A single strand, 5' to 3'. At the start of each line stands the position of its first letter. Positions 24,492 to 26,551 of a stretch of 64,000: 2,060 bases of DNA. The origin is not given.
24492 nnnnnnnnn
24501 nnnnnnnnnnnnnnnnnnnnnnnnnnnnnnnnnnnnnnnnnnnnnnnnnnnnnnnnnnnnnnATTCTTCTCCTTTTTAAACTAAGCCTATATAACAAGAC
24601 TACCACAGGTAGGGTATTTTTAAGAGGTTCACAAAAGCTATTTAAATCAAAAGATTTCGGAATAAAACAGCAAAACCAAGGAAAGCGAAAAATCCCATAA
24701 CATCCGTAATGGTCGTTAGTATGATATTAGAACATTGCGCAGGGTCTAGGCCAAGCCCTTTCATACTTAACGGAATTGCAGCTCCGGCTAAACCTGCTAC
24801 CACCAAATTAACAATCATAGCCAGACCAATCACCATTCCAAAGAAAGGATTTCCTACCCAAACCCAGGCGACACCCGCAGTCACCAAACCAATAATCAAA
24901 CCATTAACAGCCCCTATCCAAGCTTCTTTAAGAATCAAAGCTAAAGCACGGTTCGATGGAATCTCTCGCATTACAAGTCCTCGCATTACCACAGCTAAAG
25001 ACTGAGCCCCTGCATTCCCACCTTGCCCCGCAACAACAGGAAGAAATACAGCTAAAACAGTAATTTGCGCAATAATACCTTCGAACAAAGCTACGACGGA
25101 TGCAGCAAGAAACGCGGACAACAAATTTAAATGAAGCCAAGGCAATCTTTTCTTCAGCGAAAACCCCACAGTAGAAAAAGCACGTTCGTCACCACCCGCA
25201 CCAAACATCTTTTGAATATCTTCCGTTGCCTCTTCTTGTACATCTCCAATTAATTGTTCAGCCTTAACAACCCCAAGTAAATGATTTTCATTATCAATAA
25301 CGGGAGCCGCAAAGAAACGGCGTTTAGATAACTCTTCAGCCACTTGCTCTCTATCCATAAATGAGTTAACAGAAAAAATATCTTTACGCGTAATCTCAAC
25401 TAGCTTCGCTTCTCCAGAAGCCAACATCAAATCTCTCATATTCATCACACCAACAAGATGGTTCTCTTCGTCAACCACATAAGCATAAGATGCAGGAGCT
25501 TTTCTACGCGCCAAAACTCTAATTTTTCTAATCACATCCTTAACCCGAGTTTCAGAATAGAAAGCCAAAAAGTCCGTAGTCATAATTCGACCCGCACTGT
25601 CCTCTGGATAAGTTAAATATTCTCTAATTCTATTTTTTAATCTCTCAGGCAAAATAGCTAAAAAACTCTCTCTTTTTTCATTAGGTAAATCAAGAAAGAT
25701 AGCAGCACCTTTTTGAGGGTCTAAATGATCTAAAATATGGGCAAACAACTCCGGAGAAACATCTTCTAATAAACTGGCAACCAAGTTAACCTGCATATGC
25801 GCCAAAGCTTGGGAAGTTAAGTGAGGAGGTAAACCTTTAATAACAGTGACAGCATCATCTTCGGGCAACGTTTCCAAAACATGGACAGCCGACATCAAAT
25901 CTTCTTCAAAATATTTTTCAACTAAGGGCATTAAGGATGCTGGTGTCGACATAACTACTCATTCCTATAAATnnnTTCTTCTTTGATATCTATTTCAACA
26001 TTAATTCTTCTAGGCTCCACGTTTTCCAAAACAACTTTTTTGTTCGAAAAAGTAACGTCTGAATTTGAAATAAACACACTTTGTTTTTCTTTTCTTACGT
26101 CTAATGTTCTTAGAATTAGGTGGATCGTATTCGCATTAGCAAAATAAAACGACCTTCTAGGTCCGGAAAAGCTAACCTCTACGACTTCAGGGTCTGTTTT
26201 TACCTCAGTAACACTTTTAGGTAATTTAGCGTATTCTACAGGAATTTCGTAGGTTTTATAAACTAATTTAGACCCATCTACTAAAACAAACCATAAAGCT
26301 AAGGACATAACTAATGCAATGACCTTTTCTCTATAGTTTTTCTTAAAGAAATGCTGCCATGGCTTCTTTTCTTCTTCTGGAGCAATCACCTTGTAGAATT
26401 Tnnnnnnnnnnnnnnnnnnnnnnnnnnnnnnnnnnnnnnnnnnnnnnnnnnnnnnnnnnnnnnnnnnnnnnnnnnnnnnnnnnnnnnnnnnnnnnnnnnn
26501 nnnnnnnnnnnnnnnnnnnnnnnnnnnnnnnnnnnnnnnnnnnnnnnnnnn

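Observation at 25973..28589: c-di-AMP module: CdaA fused to a YbbR-like C-terminal domain, next to a DHH phosphoesterase and MgtE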

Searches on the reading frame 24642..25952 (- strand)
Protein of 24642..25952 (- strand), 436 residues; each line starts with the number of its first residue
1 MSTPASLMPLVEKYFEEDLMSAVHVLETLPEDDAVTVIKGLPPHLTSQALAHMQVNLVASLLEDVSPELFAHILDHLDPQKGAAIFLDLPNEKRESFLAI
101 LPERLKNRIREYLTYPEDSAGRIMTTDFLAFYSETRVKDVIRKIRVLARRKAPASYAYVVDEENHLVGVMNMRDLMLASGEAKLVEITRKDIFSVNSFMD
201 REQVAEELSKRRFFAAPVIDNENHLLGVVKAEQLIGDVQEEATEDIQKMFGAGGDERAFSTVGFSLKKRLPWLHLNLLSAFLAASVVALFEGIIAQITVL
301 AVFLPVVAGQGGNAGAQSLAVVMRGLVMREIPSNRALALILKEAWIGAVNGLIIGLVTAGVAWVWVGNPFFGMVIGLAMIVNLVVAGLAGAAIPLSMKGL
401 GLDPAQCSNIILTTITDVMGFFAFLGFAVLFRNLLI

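Call 3: search_protein_families(library=pfam, proteins=[window:24642-25952:-], max_evalue=0.1)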
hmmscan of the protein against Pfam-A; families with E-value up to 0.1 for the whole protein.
window:24642-25952:- (436 aa): 5 families
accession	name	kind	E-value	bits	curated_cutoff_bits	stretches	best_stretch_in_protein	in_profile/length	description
PF01769.21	MgtE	-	1.3e-30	106.7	27.6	1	304-426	1-124/125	Divalent cation transporter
PF03448.22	MgtE_N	-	4.1e-17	63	25.9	1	22-118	6-102/102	MgtE intracellular N domain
PF00571.33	CBS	-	3.4e-15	56.5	24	2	121-178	2-54/57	CBS domain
PF14841.11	FliG_M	-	7.2e-07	29.8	25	1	58-96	4-42/76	FliG middle domain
PF04510.18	DUF577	-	0.0053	17.1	32.1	1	68-190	46-165/173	Family of unknown function (DUF577)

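Call 4: search_protein_families(library=ncbifam, proteins=[window:24642-25952:-], max_evalue=0.1)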
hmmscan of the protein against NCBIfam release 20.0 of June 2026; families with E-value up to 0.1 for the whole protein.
window:24642-25952:- (436 aa): 20 families
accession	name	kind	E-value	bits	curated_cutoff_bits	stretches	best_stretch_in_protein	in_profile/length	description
TIGR00400.1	mgtE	equivalog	1.3e-86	291.2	232.75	1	20-429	33-444/450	magnesium transporter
NF038279.1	TF_CBS_SpxR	exception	7.2e-09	34.9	600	1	136-246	204-313/427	CBS-HotDog domain-containing transcription factor SpxR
TIGR01186.1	proV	subfamily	1.8e-07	30.6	326.6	1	150-241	269-360/363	betaine/proline/choline family ABC transporter ATP-binding protein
NF041552.1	TF_PrdR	equivalog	2.2e-06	26.3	795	1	122-247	10-133/577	sigma-54 dependent transcriptional regulator PrdR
TIGR01302.1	IMP_dehydrog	equivalog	3.7e-06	26.1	481.5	1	140-245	98-208/450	IMP dehydrogenase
NF052358.1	GMPRedGuaB1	equivalog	4.9e-06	26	675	1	138-233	105-199/479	GMP reductase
NF005869.0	PRK07807.1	equivalog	5.3e-06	25.7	549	1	141-234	108-200/479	GuaB1 family IMP dehydrogenase-related protein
NF008581.0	PRK11543.1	equivalog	0.00015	20.9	481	0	121-177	266-317/321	arabinose-5-phosphate isomerase GutQ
NF053603.1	HhpR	exception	0.0003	20.1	520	1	149-236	28-115/282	CBS domain-containing high hydrostatic pressure regulator HhpR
NF011443.0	PRK14869.1-5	equivalog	0.002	16.7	335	0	193-236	261-302/546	putative manganese-dependent inorganic diphosphatase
NF041630.1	CBS_CbpB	equivalog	0.0027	17.6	125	0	208-240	37-69/143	cyclic-di-AMP-binding protein CbpB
NF011440.0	PRK14869.1-2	equivalog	0.0028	16.4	746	0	193-235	253-295/541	putative manganese-dependent inorganic diphosphatase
NF011441.0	PRK14869.1-3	equivalog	0.0072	15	753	0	188-237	253-302/548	putative manganese-dependent inorganic diphosphatase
TIGR00207.1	fliG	equivalog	0.0091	15.4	226.7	1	27-95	88-160/338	flagellar motor switch protein FliG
NF011442.0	PRK14869.1-4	equivalog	0.0098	14.4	400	0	196-240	261-305/543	putative manganese-dependent inorganic diphosphatase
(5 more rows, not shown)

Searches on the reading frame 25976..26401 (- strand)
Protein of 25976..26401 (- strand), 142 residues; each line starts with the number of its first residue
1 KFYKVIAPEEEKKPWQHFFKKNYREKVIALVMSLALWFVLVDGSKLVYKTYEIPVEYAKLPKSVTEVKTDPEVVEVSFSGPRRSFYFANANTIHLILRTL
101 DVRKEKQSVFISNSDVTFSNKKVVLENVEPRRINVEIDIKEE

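Call 5: search_protein_families(library=pfam, proteins=[window:25976-26401:-], max_evalue=10)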
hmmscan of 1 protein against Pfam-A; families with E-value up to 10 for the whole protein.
seq(142 aa): 1 family
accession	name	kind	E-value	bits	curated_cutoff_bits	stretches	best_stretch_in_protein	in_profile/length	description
PF13033.11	DUF3894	-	0.2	12.2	25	1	18-38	28-48/54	Protein of unknown function (DUF3894)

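Call 11: search_solved_structures(query=A2, max_evalue=10, show_alignments=3)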
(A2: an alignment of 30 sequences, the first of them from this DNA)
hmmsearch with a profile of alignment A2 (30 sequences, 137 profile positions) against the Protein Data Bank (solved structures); distinct sequences matched with E-value up to 10: 4.
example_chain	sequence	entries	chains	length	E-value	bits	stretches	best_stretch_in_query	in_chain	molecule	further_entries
5hqh_A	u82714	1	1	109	0.00027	23.9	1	43-132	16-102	Lmo2119 protein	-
2l3u_A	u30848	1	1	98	0.018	18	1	40-130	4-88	YbbR family protein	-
2kq1_A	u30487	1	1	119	0.14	15.1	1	62-131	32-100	BH0266 protein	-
3brs_A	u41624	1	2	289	0.72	12.8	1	26-51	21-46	Periplasmic binding protein/LacI transcriptional regulator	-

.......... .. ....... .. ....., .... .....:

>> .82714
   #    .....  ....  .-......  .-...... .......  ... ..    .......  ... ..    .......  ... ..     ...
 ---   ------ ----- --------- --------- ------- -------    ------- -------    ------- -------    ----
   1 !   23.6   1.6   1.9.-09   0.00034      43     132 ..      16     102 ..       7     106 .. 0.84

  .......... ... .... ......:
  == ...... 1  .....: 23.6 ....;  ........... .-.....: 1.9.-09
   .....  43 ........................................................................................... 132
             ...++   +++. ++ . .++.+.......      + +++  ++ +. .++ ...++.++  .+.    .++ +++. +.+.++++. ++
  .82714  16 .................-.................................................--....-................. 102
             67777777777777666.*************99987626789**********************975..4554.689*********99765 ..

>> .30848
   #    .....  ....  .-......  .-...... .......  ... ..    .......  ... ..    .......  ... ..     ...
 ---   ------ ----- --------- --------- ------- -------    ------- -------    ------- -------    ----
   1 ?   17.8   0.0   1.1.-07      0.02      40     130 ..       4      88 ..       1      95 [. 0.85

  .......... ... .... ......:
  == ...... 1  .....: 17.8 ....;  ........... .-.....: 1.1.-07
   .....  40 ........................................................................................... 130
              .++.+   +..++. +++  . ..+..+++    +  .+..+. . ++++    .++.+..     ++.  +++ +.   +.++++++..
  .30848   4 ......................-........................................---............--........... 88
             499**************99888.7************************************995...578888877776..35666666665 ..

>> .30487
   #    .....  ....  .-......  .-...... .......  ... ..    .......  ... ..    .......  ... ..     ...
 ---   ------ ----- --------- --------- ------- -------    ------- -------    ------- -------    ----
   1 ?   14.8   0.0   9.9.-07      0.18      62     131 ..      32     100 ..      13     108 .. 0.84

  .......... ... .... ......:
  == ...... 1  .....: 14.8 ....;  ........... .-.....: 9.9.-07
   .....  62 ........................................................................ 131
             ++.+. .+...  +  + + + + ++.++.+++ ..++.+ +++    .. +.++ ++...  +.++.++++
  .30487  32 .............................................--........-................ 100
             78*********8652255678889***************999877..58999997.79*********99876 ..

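Call 12: search_protein_families(library=pfam, alignment_id=A2, max_evalue=1)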
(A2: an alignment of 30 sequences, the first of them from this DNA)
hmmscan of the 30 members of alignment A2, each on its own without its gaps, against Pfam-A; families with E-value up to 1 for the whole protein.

A. member 1, seq(132 aa): 1 family
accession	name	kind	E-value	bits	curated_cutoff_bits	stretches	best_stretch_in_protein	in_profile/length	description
PF13033.11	DUF3894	-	0.18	12.4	25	1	8-28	28-48/54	Protein of unknown function (DUF3894)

B. families by the number of members that match (of 30 scanned): 16 families
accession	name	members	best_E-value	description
PF07949.17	YbbR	20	2.3e-07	YbbR-like protein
PF16537.11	T2SSB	2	0.014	Type II secretion system protein B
PF00357.25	Integrin_alpha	1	0.017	Integrin alpha cytoplasmic region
PF07919.17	Gryzun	1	0.031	Gryzun, putative trafficking through Golgi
PF21852.1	DUF6911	1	0.039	Family of unknown function (DUF6911)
PF00280.23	potato_inhibit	1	0.05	Potato inhibitor I family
PF23920.1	DUF7259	1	0.051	Domain of unknown function (DUF7259)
PF17187.10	Svf1_C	1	0.076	Svf1-like C-terminal lipocalin-like domain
PF11209.13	LmeA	1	0.079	LmeA-like phospholipid-binding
PF01106.22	NifU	1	0.079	NifU-like domain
PF00814.31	TsaD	1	0.11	tRNA N6-adenosine threonylcarbamoyltransferase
PF25140.1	PGAP1_TMD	1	0.12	GPI inositol-deacylase transmembrane domain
PF13033.11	DUF3894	1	0.18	Protein of unknown function (DUF3894)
PF06254.16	YdaT_toxin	1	0.2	Bacterial toxin ydaT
PF06717.16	DUF1202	1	0.2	Protein of unknown function (DUF1202)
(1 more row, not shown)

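Call 42: predict_structure(alignment_id=A2)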
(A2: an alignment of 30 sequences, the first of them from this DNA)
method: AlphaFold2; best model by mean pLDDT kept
length: 132 residues; sequences in the alignment: 30
mean_pLDDT: 92.4   pTM: 0.74
mean pLDDT of the five models: 92.4, 91.2, 89.4, 88.6, 88.1
residues with pLDDT >= 90: 102; 70-90: 28; 50-70: 2; < 50: 0
segments of 3 or more residues with pLDDT < 50: none
pLDDT, mean of each block of 10 residues (from residue 1): 76 92 96 96 94 92 98 92 92 91 95 96 95 76
secondary structure, 60 per line:
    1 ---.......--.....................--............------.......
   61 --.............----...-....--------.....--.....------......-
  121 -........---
elements in order: H4-10 H13-33 E36-47 E54-60 E63-71 H72-75 E84-87 E96-100 E114-119 E122-129

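Call 46: fold_search(model_id=the predicted structure, library=pdb)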
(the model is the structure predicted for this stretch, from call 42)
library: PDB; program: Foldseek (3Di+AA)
matches with E <= 10: 110; with E <= 0.001: 0
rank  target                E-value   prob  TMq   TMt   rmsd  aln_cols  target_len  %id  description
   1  2kxy_MODEL_1_A        1.4e-03  1.00  0.42  0.53   4.2       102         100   15  Solution structure of SuR18C from Streptococcus thermophilus. Northeast Structural Genomics Consortium Target  (released 2010-07-14)
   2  5hqh                  1.7e-03  1.00  0.52  0.67   3.0        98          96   24  1.32 Angstrom Crystal Structure of Ybbr like Domain of lmo2119 Protein from Listeria monocytogenes. (released 2016-02-03)
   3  4qdy                  3.8e-03  1.00  0.50  0.35   3.7       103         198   14  Crystal structure of a YbbR-like protein (SP_1560) from Streptococcus pneumoniae TIGR4 at 2.74 A resolution (released 2014-07-30)
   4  3lyw                  2.5e-02  1.00  0.52  0.75   2.7        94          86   13  Crystal structure of YbbR family protein Dhaf_0833 from Desulfitobacterium hafniense DCB-2. Northeast Structural Genomic (released 2010-04-07)
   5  5o60_W                3.8e-02  0.95  0.36  0.28   4.7        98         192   15  Structure of the 50S large ribosomal subunit from Mycobacterium smegmatis (released 2017-07-12)
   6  5zeb_W                4.4e-02  0.89  0.33  0.26   5.4       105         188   19  M. Smegmatis P/P state 70S ribosome structure (released 2018-09-26)
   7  8cvm_u                9.2e-02  0.93  0.39  0.31   4.6       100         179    8  Cutibacterium acnes 50S ribosomal subunit with P-site tRNA and Sarecycline bound in the local refined map (released 2023-03-15)
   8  2kpu_MODEL_1_A        9.7e-02  1.00  0.54  0.71   2.9        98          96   11  NMR Structure of YbbR family protein Dhaf_0833 (residues 32-118) from Desulfitobacterium hafniense DCB-2: Nort (released 2009-12-08)
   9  5zep_W                1.1e-01  0.92  0.36  0.28   4.9        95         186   16  M. smegmatis hibernating state 70S ribosome structure (released 2018-09-26)
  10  9qt5_V                1.5e-01  0.84  0.37  0.30   4.3        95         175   14  Structure of the 50S ribosomal subunit from the antibiotic-producing bacterium Streptomyces fradiae (released 2025-05-14)
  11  1feu_D                1.7e-01  0.82  0.37  0.29   4.8       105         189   13  CRYSTAL STRUCTURE OF RIBOSOMAL PROTEIN TL5, ONE OF THE CTC FAMILY PROTEINS, COMPLEXED WITH A FRAGMENT OF 5S RRNA. (released 2001-06-25)
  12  4v9j_BZ               3.5e-01  0.66  0.38  0.30   4.6        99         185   15  70S ribosome translocation intermediate GDPNP-II containing elongation factor EFG/GDPNP, mRNA, and tRNA bound in the  (released 2014-07-09)
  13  2l3u_MODEL_1_A        5.2e-01  0.82  0.43  0.55   4.8        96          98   12  Solution Structure of Domain IV from the YbbR family protein of Desulfitobacterium hafniense: Northeast Struct (released 2010-10-06)
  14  4v67_BZ               5.2e-01  0.60  0.38  0.29   4.7       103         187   13  Crystal structure of a translation termination complex formed with release factor RF2. (released 2014-07-09)
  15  8fr8_2                5.2e-01  0.54  0.36  0.28   4.4        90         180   13  Structure of Mycobacterium smegmatis Rsh bound to a 70S translation initiation complex (released 2023-05-17)
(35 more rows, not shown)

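Call 78: search_protein_representatives(alignment_id=A2)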
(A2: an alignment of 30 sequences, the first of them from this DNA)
Query: 30 sequences, 137 profile positions. Proteins with E-value up to 0.001 (for the whole library): 6203; up to 1e-10: 1151; up to 1e-30: 33. The best 150 are listed.
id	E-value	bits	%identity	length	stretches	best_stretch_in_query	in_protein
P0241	5.4e-50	184.9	-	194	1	3-129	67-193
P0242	5.4e-47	175.2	-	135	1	2-133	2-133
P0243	2.9e-46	172.8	-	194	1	2-134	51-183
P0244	4.4e-46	172.3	-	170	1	4-134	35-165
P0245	7.3e-45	168.3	-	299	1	1-132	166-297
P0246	1.2e-44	167.6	-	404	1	1-134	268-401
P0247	3.5e-43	162.9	-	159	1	4-134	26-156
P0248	1.2e-42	161.1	-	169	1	5-129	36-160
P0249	7.5e-41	155.3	-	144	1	2-130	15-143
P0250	5.3e-40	152.5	-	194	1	3-133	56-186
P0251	3.2e-38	146.8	-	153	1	1-135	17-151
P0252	3.7e-38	146.6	-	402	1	6-130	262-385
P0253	5.0e-38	146.2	-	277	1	2-133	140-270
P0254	6.8e-38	145.7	-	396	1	3-130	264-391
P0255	7.6e-37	142.3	-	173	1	1-131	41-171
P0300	9.4e-27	109.6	-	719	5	5-129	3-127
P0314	6.0e-25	103.8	-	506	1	2-125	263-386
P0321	3.5e-24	101.3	-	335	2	3-122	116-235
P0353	1.9e-21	92.4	-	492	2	2-128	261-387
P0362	6.3e-21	90.8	-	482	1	2-129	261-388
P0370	1.2e-20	89.9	-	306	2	4-126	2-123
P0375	1.8e-20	89.3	-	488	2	4-125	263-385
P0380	2.8e-20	88.7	-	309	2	4-128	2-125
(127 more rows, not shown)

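Call 86: search_protein_families(library=pfam, proteins=[P0300, P0370, P0380, P0353, P0375, P0314, P0362, P0246, P0321], max_evalue=0.01)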
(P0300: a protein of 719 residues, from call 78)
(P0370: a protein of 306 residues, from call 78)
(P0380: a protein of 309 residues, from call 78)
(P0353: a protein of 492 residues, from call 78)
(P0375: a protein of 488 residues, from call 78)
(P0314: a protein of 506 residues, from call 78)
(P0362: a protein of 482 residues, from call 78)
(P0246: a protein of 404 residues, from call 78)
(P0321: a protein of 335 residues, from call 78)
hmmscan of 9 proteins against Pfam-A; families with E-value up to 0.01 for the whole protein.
P0300 (719 aa): 3 families
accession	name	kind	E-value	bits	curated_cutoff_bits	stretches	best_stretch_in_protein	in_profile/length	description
PF07949.17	YbbR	-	1.6e-31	108.9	22.3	4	132-202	1-72/81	YbbR-like protein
PF04314.18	PCuAC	-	0.00021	21.6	29.4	0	528-566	53-91/109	Copper chaperone PCu(A)C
PF06336.17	Corona_5a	-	0.007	16.8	27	0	456-489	19-52/64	Coronavirus 5a protein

P0370 (306 aa): 1 family
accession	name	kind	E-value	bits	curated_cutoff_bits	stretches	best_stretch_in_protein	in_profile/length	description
PF07949.17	YbbR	-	6.2e-21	74.9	22.3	2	133-210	3-80/81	YbbR-like protein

P0380 (309 aa): 1 family
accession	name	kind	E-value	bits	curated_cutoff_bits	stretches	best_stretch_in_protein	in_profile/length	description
PF07949.17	YbbR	-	5.3e-22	78.4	22.3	2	132-211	2-79/81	YbbR-like protein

P0353 (492 aa): 3 families
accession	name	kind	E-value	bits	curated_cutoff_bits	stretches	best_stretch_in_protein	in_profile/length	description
PF02457.21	DAC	-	8e-34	116.2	27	1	119-235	4-119/119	DisA bacterial checkpoint controller nucleotide-binding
PF19293.4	CdaA_N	-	1.3e-09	38.5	23.8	1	10-86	4-81/81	CdaA N-terminal transmembrane domain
PF07949.17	YbbR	-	6.1e-07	30.1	22.3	1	302-383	1-79/81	YbbR-like protein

P0375 (488 aa): 3 families
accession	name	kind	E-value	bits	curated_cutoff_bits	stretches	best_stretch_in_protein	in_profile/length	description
PF02457.21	DAC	-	4.6e-36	123.4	27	1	119-236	2-118/119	DisA bacterial checkpoint controller nucleotide-binding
PF19293.4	CdaA_N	-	1.8e-09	38.1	23.8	1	13-88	5-81/81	CdaA N-terminal transmembrane domain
PF07949.17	YbbR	-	5.8e-09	36.6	22.3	1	396-475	3-81/81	YbbR-like protein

P0314 (506 aa): 3 families
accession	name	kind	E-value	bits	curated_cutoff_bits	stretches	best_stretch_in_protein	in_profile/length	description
PF02457.21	DAC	-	9.7e-34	116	27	1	119-235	3-118/119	DisA bacterial checkpoint controller nucleotide-binding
PF07949.17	YbbR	-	1.1e-08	35.7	22.3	1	304-384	1-78/81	YbbR-like protein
PF19293.4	CdaA_N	-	1.4e-07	32.1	23.8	1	11-87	4-81/81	CdaA N-terminal transmembrane domain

P0362 (482 aa): 3 families
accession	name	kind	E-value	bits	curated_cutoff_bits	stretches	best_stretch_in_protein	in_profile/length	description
PF02457.21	DAC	-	6.7e-35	119.7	27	1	119-235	4-119/119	DisA bacterial checkpoint controller nucleotide-binding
PF07949.17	YbbR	-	7.7e-08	33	22.3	1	393-471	1-74/81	YbbR-like protein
PF19293.4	CdaA_N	-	1.2e-06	29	23.8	1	11-87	4-81/81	CdaA N-terminal transmembrane domain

P0246 (404 aa): 4 families
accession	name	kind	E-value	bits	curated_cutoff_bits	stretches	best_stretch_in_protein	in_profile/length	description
PF02457.21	DAC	-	3.7e-33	114.1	27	1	126-242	3-118/119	DisA bacterial checkpoint controller nucleotide-binding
PF19293.4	CdaA_N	-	1.5e-08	35.2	23.8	1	10-87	4-81/81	CdaA N-terminal transmembrane domain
PF09594.16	GT87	-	0.0047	17.2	25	1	13-96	72-161/237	Glycosyltransferase family 87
PF07949.17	YbbR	-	0.0064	17.2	22.3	0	310-389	1-77/81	YbbR-like protein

P0321 (335 aa): 2 families
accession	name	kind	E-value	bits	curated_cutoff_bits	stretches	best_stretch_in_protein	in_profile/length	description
PF02457.21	DAC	-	1.4e-26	92.8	27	1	1-86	34-118/119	DisA bacterial checkpoint controller nucleotide-binding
PF07949.17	YbbR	-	8.5e-14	52.1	22.3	2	248-325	2-80/81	YbbR-like protein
